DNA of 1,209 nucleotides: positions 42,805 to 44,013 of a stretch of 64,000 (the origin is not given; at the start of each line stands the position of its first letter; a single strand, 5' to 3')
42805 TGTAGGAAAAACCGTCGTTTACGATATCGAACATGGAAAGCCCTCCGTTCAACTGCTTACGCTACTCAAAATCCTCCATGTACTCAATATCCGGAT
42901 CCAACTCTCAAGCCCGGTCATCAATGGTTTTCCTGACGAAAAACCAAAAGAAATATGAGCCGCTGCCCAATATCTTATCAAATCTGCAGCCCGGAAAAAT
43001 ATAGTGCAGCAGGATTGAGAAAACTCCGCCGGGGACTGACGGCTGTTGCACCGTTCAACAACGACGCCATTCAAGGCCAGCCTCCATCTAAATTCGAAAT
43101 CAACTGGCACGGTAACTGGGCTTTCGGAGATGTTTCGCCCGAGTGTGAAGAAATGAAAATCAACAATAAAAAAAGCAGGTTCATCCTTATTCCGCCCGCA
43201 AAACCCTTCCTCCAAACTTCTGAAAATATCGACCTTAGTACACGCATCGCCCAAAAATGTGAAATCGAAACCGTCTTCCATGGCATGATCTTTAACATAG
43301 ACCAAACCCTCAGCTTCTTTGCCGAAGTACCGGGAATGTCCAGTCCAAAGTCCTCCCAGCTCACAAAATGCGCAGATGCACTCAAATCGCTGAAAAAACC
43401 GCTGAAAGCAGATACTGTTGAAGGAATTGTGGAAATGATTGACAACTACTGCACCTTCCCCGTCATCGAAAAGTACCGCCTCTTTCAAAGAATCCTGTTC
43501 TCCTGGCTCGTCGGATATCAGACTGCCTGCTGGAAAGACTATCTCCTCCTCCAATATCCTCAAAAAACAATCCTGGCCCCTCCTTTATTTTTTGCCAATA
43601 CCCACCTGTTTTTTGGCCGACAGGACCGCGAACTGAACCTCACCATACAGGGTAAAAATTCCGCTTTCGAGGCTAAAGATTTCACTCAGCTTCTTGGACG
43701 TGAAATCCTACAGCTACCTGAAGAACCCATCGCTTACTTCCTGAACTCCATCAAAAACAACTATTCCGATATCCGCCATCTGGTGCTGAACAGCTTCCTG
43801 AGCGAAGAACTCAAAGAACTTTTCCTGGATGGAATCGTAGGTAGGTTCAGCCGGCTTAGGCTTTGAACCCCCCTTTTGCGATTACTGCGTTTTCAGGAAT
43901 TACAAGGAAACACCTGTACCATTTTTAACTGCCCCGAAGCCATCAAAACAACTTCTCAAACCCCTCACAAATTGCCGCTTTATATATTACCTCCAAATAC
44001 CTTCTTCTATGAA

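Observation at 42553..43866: HipB-like HTH coupled to a short HipA homologue with degenerate catalytic motifs (pseudokinase?)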

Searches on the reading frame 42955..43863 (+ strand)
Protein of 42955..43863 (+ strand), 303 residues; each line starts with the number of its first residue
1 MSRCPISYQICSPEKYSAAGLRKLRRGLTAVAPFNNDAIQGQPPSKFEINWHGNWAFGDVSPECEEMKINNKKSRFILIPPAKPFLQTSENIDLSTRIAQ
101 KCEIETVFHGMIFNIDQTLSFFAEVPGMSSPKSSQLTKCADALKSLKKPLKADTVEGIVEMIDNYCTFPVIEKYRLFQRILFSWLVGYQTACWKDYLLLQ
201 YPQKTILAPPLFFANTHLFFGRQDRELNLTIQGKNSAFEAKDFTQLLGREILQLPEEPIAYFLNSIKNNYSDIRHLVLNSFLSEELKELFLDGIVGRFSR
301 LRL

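Call 3: search_protein_families(library=pfam, proteins=[window:42955-43863:+], max_evalue=10)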
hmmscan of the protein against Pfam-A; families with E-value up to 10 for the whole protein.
window:42955-43863:+ (303 aa): 1 family
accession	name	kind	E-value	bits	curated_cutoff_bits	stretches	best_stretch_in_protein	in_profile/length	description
PF07804.18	HipA_C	-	0.063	13.3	30.5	1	140-239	81-183/213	HipA-like C-terminal domain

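Call 4: search_protein_families(library=ncbifam, proteins=[window:42955-43863:+], max_evalue=10)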
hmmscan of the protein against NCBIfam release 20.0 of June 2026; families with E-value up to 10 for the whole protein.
window:42955-43863:+ (303 aa): 0 families

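Call 5: find_homologous_proteins(query=window:42955-43863:+, max_evalue=0.001)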
Query window:42955-43863:+ (303 aa): 18 proteins with E <= 0.001 among 604 candidates.
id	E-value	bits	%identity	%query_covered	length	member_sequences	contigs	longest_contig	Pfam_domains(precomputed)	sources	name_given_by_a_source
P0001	4.8e-204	694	100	100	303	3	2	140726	-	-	-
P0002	3.2e-164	563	79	100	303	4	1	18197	-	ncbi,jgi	jgi:serine/threonine-protein kinase HipA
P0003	2.5e-128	446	64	100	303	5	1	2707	-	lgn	-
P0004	6.4e-124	431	64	100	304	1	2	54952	-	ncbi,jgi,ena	jgi:serine/threonine-protein kinase HipA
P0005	4.2e-122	425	61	100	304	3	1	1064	-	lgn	-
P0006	5.3e-122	425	64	100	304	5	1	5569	-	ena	-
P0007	8.0e-120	418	62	100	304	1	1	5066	-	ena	-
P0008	2.8e-100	353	54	100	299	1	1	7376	-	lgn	-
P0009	8.0e-61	224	40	100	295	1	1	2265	PF07804.19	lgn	-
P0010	8.7e-61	224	39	99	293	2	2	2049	-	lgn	-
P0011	2.4e-58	216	39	99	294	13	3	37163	-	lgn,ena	-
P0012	1.8e-55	206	38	99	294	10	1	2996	-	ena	-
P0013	2.3e-55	206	38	99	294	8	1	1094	-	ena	-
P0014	5.9e-34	136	30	100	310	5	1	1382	PF07804.19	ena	-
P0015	1.0e-33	135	30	100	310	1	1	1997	PF07804.19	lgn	-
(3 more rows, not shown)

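Call 8: search_solved_structures(query=A1, max_evalue=0.01, show_alignments=3)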
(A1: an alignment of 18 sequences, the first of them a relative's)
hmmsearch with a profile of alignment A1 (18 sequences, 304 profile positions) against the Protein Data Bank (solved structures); distinct sequences matched with E-value up to 0.01: 16.
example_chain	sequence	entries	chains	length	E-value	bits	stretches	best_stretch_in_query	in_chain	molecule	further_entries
8ezr_B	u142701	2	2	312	1e-106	359.8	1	1-303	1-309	HipT(Lp)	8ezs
7vkb_A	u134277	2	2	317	1.1e-106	359.7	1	1-303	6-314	HipA_C domain-containing protein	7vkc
7wcf_A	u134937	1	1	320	2.5e-106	358.6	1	1-303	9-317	HipA_C domain-containing protein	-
7ab4_C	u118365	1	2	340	8.8e-25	90.8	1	14-302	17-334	HipA_C domain-containing protein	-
7ab3_C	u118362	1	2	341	1.2e-24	90.3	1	13-302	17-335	HipA_C domain-containing protein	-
7ab5_C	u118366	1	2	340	1.4e-24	90.1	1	14-302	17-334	HipA_C domain-containing protein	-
4pu3_A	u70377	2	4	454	1.1e-05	28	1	165-234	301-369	Toxin-antitoxin system toxin HipA family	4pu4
4pu5_A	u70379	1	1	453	1.1e-05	28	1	165-234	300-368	Toxin-antitoxin system toxin HipA family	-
3tpd_A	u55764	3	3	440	0.00096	21.7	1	174-281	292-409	Serine/threonine-protein kinase HipA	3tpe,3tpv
2wiu_A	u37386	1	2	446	0.00097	21.7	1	174-281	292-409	PROTEIN HIPA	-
4yg7_D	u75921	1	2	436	0.0015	21.1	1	174-281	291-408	Serine/threonine-protein kinase HipA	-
3fbr_A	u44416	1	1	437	0.0015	21.1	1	174-281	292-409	Serine/threonine-protein kinase toxin HipA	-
3dnt_A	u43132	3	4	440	0.0015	21.1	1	174-281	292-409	Protein hipA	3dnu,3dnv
3hzi_A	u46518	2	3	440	0.0015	21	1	174-281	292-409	Protein hipA | Serine/threonine-protein kinase HipA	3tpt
3tpb_A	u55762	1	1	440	0.0015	21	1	174-281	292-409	Serine/threonine-protein kinase HipA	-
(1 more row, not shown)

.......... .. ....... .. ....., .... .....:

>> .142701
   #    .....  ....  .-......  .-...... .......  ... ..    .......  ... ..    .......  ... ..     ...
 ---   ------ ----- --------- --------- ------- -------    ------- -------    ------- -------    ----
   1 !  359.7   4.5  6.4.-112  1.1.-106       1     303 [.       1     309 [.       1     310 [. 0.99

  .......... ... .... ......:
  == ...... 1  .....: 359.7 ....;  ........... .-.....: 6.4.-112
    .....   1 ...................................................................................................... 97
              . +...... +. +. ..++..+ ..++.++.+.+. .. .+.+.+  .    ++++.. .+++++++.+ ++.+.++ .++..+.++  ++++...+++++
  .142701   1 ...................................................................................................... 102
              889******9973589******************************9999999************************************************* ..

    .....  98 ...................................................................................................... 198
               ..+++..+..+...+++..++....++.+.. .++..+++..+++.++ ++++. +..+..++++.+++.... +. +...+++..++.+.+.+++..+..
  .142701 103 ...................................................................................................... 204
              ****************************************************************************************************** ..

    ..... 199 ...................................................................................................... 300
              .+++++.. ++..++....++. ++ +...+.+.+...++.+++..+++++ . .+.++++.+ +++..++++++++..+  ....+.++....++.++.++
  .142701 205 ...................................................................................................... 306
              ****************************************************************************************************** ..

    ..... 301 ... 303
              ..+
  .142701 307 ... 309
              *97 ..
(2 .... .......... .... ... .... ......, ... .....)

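Call 10: find_encoding_contigs(protein=P0004, flank=4000, max_places=3)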
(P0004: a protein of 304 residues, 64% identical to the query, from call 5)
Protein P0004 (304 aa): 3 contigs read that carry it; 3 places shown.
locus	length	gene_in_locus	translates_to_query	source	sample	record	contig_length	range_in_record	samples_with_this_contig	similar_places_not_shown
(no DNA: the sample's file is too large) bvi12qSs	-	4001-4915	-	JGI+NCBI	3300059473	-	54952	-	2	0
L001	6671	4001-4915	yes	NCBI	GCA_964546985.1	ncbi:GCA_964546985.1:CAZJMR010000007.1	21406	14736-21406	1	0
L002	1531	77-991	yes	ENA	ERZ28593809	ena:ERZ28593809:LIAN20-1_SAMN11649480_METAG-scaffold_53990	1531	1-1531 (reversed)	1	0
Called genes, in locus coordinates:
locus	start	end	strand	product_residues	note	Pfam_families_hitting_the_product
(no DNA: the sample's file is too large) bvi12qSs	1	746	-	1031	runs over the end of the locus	PF00873:ACR_tran, PF03176:MMPL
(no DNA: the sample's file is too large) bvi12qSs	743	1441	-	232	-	PF25954:Beta-barrel_RND_2, PF25967:RND-MFP_C (weak), PF25989:YknX_C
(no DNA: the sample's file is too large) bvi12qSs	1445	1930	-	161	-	PF25917:BSH_RND (weak)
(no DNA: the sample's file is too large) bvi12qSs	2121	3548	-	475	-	PF01832:Glucosaminidase, PF01476:LysM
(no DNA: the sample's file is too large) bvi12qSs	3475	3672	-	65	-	-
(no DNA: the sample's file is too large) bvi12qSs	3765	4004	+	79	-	PF13560:HTH_31 (weak)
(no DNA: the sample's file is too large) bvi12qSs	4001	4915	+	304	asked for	-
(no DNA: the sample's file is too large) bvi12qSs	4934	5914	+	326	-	PF14249:Tocopherol_cycl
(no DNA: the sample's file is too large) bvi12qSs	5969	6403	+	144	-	PF06803:DUF1232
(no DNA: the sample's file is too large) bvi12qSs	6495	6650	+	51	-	-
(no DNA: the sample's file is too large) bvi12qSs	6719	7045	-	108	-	PF02823:ATP-synt_DE_N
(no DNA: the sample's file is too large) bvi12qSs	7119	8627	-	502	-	PF02874:ATP-synt_ab_N, PF00006:ATP-synt_ab, PF22919:ATP-synt_VA_C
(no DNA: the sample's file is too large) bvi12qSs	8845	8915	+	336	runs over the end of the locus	PF00535:Glycos_transf_2, PF10111:Glyco_tranf_2_2 (faint), PF13641:Glyco_tranf_2_3 (weak)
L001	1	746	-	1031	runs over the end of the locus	PF00873:ACR_tran, PF03176:MMPL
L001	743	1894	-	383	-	PF25917:BSH_RND, PF25954:Beta-barrel_RND_2, PF25967:RND-MFP_C (weak), PF25989:YknX_C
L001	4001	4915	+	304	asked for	-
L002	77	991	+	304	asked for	-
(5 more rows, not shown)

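Call 11: find_encoding_contigs(protein=P0011, flank=4000, max_places=3)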
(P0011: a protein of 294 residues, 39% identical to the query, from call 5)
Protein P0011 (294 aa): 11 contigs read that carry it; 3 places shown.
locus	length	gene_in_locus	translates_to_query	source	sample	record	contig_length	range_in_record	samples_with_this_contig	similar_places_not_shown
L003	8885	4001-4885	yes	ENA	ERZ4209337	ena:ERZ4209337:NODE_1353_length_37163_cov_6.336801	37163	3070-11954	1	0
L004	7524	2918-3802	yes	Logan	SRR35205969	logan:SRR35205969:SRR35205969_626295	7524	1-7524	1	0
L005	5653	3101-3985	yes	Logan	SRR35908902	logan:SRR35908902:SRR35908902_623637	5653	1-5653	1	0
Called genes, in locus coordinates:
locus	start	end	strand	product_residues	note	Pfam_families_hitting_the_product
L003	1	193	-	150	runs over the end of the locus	-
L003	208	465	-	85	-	-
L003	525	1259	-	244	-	PF00005:ABC_tran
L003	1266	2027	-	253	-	-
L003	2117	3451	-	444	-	PF01832:Glucosaminidase, PF01476:LysM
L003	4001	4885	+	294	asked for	-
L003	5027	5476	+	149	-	PF06803:DUF1232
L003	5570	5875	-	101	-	PF02823:ATP-synt_DE_N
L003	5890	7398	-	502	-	PF02874:ATP-synt_ab_N, PF00006:ATP-synt_ab, PF22919:ATP-synt_VA_C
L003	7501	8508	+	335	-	PF00535:Glycos_transf_2, PF13641:Glyco_tranf_2_3 (weak)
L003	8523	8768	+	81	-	-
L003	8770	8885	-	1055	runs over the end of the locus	PF02837:Glyco_hydro_2_N, PF22666:Glyco_hydro_2_N2 (weak), PF00703:Glyco_hydro_2, PF02836:Glyco_hydro_2_C, PF16353:LacZ_4, PF02929:Bgal_small_N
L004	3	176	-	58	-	?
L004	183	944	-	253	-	-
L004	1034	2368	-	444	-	PF01832:Glucosaminidase, PF01476:LysM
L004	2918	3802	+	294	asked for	-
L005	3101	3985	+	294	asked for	-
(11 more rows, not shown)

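Call 12: find_encoding_contigs(protein=P0002, flank=4000, max_places=3)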
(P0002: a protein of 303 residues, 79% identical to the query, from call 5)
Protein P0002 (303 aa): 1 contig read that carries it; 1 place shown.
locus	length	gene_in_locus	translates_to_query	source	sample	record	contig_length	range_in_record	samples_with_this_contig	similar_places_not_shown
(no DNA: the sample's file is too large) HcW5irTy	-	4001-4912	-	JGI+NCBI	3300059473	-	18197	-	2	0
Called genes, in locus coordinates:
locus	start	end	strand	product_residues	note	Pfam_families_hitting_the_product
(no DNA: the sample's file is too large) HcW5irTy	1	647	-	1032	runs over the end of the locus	PF00873:ACR_tran, PF03176:MMPL (weak)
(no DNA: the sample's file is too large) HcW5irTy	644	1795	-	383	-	PF25917:BSH_RND, PF25973:BSH_CzcB (weak), PF25954:Beta-barrel_RND_2, PF25967:RND-MFP_C, PF25989:YknX_C (weak)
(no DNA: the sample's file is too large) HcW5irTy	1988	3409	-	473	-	PF01832:Glucosaminidase, PF01476:LysM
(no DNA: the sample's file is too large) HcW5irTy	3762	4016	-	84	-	-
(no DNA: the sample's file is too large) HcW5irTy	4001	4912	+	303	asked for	-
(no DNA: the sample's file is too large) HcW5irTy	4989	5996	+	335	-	PF14249:Tocopherol_cycl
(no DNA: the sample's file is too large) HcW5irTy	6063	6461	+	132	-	PF06803:DUF1232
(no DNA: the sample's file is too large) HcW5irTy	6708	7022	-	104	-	PF02823:ATP-synt_DE_N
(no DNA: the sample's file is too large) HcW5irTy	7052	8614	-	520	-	PF02874:ATP-synt_ab_N, PF00006:ATP-synt_ab, PF22919:ATP-synt_VA_C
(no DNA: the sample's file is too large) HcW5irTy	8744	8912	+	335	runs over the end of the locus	PF00535:Glycos_transf_2, PF13641:Glyco_tranf_2_3 (weak)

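Call 15: search_protein_representatives(protein=window:42955-43863:+)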
Query: 303 residues. Proteins with E-value up to 0.001 (for the whole library): 222; up to 1e-10: 52; up to 1e-30: 3. The best 150 are listed.
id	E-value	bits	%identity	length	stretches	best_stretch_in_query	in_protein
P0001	1.5e-204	694.0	100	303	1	1-303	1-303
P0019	1.2e-68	247.9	42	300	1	1-303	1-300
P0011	7.5e-59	215.7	40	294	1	1-302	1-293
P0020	3.1e-27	111.9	29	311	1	3-293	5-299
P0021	2.3e-26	109.1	30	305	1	1-302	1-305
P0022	2.4e-26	109.0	30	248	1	64-300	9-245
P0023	9.0e-23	97.3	30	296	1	1-229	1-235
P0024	1.9e-22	96.2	28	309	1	1-298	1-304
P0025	4.8e-22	94.9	28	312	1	1-300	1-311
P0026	1.3e-21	93.4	29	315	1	3-295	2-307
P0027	1.8e-21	93.0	30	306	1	3-260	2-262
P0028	6.7e-21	91.1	30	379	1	4-295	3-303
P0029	5.9e-20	88.0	27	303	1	1-298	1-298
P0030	3.0e-19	85.7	25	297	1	1-292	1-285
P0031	8.3e-19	84.3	28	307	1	1-290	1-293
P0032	1.0e-18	83.9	29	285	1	2-301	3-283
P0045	3.1e-14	69.2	25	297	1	1-301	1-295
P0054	2.7e-13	66.2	24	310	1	1-287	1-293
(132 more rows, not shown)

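Call 18: find_related_loci(query=A2, collection=genome_contigs, flank=3000)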
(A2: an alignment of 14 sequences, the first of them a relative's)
Query A2 (303 aa) in genome_contigs; peptide patterns used: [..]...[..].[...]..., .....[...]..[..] (x = any residue, [..] = any of these).
20 stretches matched a pattern; 14 encode a relative of the query (tblastn E <= 1e-3); 14 distinct loci.
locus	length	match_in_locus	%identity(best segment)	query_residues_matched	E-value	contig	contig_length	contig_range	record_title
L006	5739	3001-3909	79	1-303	2e-170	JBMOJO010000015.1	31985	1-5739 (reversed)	MAG: Saprospiraceae bacterium isolate Deming_bin.580 contig2933, whole genome shotgun sequence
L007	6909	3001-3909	65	1-303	2e-136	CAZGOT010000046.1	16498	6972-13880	MAG TPA_asm: uncultured Haliscomenobacter sp. isolate SRP278252_co3_549 genome assembly, contig: NODE_6316_length_16498_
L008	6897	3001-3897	42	1-302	1e-74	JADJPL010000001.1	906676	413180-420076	MAG: Haliscomenobacter sp. isolate Fred_18-Q3-R57-64_BATAC.439 tig00003385-10-9063690, whole genome shotgun sequence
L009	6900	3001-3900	42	1-303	6e-74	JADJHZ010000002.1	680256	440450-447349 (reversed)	MAG: Haliscomenobacter sp. isolate Ega_18-Q3-R5-49_BATAC.545 tig00000822-10-6775090, whole genome shotgun sequence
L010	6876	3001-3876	39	1-301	2e-65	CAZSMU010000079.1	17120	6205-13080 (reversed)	MAG TPA_asm: uncultured Haliscomenobacter sp. isolate SRP278252_co3_46 genome assembly, contig: NODE_5983_length_17120_c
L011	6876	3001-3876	39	1-301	2e-63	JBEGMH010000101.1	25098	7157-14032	MAG: Bacteroidota bacterium isolate NASQAN2016_083_B_bin.25 scaffold_766385, whole genome shotgun sequence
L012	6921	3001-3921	30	1-301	3e-41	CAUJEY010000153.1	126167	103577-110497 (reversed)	MAG: Bacteroidota bacterium isolate KLAP56 genome assembly, contig: KLAP56_150971, whole genome shotgun sequence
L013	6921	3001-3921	29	1-301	3e-40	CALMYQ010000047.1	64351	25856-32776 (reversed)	MAG TPA_asm: uncultured Lewinella sp. isolate SRR2107183_bin.65_CONCOCT_v1.1_MAG genome assembly, contig: ERZ794926.269,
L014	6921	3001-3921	31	1-301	4e-37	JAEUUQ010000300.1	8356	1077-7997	MAG: Saprospiraceae bacterium isolate new MAG-359 k141_3575071, whole genome shotgun sequence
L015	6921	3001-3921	32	1-301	3e-37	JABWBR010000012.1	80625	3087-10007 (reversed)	MAG: Saprospiraceae bacterium isolate MAG_35 scaffold_212, whole genome shotgun sequence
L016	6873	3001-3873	30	1-285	2e-34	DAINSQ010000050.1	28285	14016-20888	MAG TPA_asm: Saprospiraceae bacterium isolate CTOTU46442 NODE_242_length_28285_cov_5.847184, whole genome shotgun sequen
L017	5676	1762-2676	28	1-300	2e-32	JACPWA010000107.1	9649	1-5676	MAG: Simkania negevensis isolate NC_groundwater_799_Pr6_B-0.1um_41_7 kurt_kritikos_18_scaffold_236468, whole genome shot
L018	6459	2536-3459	28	1-303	3e-30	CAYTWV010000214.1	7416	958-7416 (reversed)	MAG TPA_asm: uncultured Myxococcales bacterium isolate SRP272421_co4_371 genome assembly, contig: NODE_33968_length_7416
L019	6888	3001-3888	29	1-291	8e-31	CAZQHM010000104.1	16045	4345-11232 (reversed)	MAG TPA_asm: uncultured Myxococcales bacterium isolate binchicken_co273_174 genome assembly, contig: NODE_4035_length_16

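Call 43: predict_structure(alignment_id=A1)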
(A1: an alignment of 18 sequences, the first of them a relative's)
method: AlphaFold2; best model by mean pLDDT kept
length: 303 residues; sequences in the alignment: 18
mean_pLDDT: 88.1   pTM: 0.89
mean pLDDT of the five models: 88.1, 86.9, 86.9, 84.3, 84.1
residues with pLDDT >= 90: 180; 70-90: 101; 50-70: 20; < 50: 2
segments of 3 or more residues with pLDDT < 50: none
pLDDT, mean of each block of 10 residues (from residue 1): 87 89 89 90 80 90 85 89 90 97 94 95 84 61 52 86 93 97 93 88 90 90 84 89 95 96 93 95 95 90 85
secondary structure, 60 per line:
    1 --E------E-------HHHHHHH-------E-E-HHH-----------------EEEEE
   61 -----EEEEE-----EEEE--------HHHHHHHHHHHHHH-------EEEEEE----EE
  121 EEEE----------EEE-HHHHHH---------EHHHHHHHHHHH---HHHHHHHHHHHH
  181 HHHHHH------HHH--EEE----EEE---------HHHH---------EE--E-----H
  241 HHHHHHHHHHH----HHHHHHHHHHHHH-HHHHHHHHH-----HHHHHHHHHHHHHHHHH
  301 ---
elements in order: H18-24 E56-60 E66-70 E76-79 H88-101 E109-114 E119-124 E135-137 H139-144 H155-165 H169-186 E198-200 E205-207 H217-220 H240-251 H256-268 H270-278 H284-300

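Call 47: fold_search(model_id=the predicted structure, library=pdb)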
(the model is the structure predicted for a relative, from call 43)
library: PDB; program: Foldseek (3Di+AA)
matches with E <= 10: 323; with E <= 0.001: 38
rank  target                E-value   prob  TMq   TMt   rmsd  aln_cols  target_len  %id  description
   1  7vkc                  1.7e-23  1.00  0.90  0.86   3.0       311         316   24  Crystal structure of a bacterial Ser/Thr kinase (released 2022-06-29)
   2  7wcf                  8.3e-23  1.00  0.90  0.86   2.7       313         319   24  Crystal structure of the kinase with AMP-PNP (released 2022-06-29)
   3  8ezr_B                1.8e-19  1.00  0.77  0.85   5.1       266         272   22  Crystal structure of the HipS(Lp)-HipT(Lp) complex from Legionella pneumophila, native protein (released 2023-09-27)
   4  8ezs_B                2.0e-19  1.00  0.76  0.86   2.8       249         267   23  Crystal structure of the HipS(Lp)-HipT(Lp) complex from Legionella pneumophila, Sel-met protein (released 2023-09-27)
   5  7vkb_A                9.0e-19  1.00  0.76  0.87   2.7       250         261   24  Crystal structure of the a bacterial kinase complex (released 2022-06-29)
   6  7ab5_C                1.6e-12  1.00  0.79  0.72   4.6       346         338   15  Crystal structure of the Escherichia coli toxin-antitoxin system HipBST (HipT D233Q) (released 2022-01-12)
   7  7ab4_C                1.5e-11  1.00  0.79  0.71   4.6       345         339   16  Crystal structure of the Escherichia coli toxin-antitoxin system HipBST (HipT S59A) (released 2022-01-12)
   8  7ab3_C                2.1e-11  1.00  0.79  0.72   4.9       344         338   16  Crystal structure of the Escherichia coli toxin-antitoxin system HipBST (HipT S57A) (released 2022-01-12)
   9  7ab4_F                2.1e-11  1.00  0.78  0.70   4.4       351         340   15  Crystal structure of the Escherichia coli toxin-antitoxin system HipBST (HipT S59A) (released 2022-01-12)
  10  7ab5_F                4.0e-11  1.00  0.79  0.72   4.6       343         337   15  Crystal structure of the Escherichia coli toxin-antitoxin system HipBST (HipT D233Q) (released 2022-01-12)
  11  7ab3_F                1.5e-10  1.00  0.81  0.73   4.7       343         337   16  Crystal structure of the Escherichia coli toxin-antitoxin system HipBST (HipT S57A) (released 2022-01-12)
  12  4pu5                  3.9e-09  1.00  0.60  0.43   4.5       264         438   14  Shewanella oneidensis Toxin Antitoxin System Toxin Protein HipA Bound with AMPPNP and Mg (released 2014-08-06)
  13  4pu4_B                2.2e-08  1.00  0.59  0.44   5.8       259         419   14  Shewanella oneidensis MR-1 Toxin Antitoxin System HipA, HipB and its operator DNA complex (space group P21) (released 2014-08-06)
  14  3dnv_A                6.4e-08  1.00  0.60  0.45   4.7       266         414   13  MDT Protein (released 2009-01-27)
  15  2wiu_C                9.8e-08  1.00  0.65  0.50   9.2       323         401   14  Mercury-modified bacterial persistence regulator hipBA (released 2009-07-28)
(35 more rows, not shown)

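Call 59: find_encoding_contigs(protein=P0030, flank=2500, max_places=2)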
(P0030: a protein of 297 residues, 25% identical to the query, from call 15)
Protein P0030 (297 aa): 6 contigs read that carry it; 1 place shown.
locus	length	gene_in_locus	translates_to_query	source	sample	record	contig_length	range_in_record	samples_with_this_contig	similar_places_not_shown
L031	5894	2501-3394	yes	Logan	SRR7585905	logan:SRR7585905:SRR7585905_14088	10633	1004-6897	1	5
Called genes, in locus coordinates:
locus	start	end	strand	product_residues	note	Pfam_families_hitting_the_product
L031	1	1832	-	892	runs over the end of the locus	PF28598:PDH_E1_N, PF00456:Transketolase_N, PF17831:PDH_E1_M, PF22613:Transketolase_C_1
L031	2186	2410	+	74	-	PF13560:HTH_31 (weak), PF12844:HTH_19 (weak), PF01381:HTH_3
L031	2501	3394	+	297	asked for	-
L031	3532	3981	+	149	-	PF01957:NfeD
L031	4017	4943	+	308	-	PF01145:Band_7, PF16200:Band_7_C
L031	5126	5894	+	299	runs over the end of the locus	PF01619:Pro_dh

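Call 60: find_encoding_contigs(protein=P0021, flank=2500, max_places=2)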
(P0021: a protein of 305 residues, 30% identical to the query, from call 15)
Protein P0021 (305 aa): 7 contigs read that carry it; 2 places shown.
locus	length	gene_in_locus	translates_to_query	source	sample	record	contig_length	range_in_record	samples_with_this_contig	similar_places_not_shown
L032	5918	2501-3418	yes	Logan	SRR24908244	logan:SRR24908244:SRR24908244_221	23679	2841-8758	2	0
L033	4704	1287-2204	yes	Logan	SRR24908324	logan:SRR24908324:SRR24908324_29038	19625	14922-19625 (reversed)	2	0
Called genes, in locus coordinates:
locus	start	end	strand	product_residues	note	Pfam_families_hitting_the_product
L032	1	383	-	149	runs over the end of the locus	-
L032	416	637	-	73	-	PF09851:SHOCT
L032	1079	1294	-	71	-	PF01381:HTH_3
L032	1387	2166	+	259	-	PF17131:TP_0789-like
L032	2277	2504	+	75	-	PF13560:HTH_31, PF01381:HTH_3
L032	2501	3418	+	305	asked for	PF07804:HipA_C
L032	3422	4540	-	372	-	PF02239:Cytochrom_D1 (faint)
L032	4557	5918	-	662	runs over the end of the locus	PF08309:LVIVD (faint)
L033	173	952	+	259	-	PF17131:TP_0789-like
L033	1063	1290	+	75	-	PF13560:HTH_31, PF01381:HTH_3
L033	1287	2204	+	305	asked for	PF07804:HipA_C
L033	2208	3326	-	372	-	PF02239:Cytochrom_D1 (faint)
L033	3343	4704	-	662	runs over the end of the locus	PF08309:LVIVD (faint)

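Call 61: find_encoding_contigs(protein=P0020, flank=2500, max_places=2)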
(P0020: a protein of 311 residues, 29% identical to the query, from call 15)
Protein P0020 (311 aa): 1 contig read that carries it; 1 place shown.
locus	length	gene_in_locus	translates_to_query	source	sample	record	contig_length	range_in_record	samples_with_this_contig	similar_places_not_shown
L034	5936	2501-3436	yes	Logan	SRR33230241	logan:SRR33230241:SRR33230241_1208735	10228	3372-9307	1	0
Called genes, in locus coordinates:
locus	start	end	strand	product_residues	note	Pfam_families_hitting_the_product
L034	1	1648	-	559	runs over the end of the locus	PF01019:G_glu_transpept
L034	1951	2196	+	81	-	PF01381:HTH_3 (weak)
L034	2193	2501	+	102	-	PF13657:Couple_hipA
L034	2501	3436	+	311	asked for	PF07804:HipA_C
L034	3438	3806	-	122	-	PF02635:DsrE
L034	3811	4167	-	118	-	PF02635:DsrE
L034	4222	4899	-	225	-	PF01027:Bax1-I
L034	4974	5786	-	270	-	PF01177:Asp_Glu_race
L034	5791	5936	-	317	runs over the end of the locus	PF03486:HI0933_like (faint), PF07992:Pyr_redox_2, PF13738:Pyr_redox_3, PF00070:Pyr_redox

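Call 62: find_encoding_contigs(protein=P0045, flank=2000, max_places=1)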
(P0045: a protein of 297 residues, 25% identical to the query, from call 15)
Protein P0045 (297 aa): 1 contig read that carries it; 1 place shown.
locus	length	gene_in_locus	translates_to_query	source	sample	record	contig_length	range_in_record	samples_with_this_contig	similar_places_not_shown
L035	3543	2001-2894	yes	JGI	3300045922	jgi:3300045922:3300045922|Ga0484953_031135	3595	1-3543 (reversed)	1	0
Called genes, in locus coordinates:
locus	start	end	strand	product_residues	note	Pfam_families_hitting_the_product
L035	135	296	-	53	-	-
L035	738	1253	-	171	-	-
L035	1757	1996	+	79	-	PF01381:HTH_3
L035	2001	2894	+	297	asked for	-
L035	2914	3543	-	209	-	?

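Call 63: find_encoding_contigs(protein=P0032, flank=2000, max_places=1)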
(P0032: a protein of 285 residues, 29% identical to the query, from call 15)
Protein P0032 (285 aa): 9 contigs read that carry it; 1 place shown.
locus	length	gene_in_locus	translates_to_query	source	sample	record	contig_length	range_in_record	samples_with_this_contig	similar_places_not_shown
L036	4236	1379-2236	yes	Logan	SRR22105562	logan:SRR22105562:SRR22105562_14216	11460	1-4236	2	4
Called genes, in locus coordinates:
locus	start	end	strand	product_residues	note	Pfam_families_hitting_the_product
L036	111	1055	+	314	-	PF01134:GIDA (faint), PF07992:Pyr_redox_2, PF13738:Pyr_redox_3, PF00070:Pyr_redox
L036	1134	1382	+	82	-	PF13560:HTH_31, PF01381:HTH_3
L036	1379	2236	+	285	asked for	PF07804:HipA_C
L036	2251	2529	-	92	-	-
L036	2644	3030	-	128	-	-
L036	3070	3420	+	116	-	PF13340:DUF4096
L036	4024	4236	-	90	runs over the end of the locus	-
